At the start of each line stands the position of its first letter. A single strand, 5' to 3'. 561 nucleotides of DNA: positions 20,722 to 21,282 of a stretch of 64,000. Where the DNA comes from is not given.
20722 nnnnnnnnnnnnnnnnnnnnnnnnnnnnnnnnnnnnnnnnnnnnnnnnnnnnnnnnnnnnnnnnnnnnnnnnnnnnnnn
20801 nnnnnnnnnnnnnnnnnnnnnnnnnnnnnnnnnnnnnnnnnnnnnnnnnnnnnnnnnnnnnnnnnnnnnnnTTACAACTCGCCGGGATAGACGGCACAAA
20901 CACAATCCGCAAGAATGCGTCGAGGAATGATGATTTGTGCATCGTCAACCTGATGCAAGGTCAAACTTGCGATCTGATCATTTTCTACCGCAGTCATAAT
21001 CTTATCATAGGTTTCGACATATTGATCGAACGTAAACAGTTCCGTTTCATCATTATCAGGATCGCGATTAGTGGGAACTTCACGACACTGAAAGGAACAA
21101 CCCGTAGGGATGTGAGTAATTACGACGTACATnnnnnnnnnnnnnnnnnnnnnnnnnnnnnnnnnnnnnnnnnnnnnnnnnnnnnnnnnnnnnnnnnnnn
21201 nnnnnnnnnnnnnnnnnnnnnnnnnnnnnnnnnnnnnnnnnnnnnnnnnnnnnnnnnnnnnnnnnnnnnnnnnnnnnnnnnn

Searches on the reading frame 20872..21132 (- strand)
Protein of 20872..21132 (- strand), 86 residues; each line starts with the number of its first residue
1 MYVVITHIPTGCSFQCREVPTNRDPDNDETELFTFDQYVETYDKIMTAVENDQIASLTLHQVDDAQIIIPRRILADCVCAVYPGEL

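Call 6: search_protein_families(library=pfam, proteins=[window:20872-21132:-], max_evalue=0.1)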
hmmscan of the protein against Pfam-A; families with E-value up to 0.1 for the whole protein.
window:20872-21132:- (86 aa): 1 family
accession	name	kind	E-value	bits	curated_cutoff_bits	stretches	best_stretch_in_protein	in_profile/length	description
PF04908.21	SH3BGR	-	0.099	13.3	21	0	20-56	55-94/99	SH3-binding, glutamic acid-rich protein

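Call 8: search_protein_families(library=phrogs, proteins=[window:20872-21132:-], max_evalue=0.01)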
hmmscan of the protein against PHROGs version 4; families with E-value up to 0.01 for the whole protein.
window:20872-21132:- (86 aa): 0 families

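Call 55: search_protein_families(library=padloc, proteins=[window:20872-21132:-], max_evalue=0.01)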
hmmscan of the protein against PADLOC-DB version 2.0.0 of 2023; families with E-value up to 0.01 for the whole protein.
window:20872-21132:- (86 aa): 1 family
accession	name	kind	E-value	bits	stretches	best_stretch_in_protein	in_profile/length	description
PDLC03604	REase_MTase_IIG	-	0.0067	12.5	1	5-60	127-183/1011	Type IIG restriction enzyme-methyltransferase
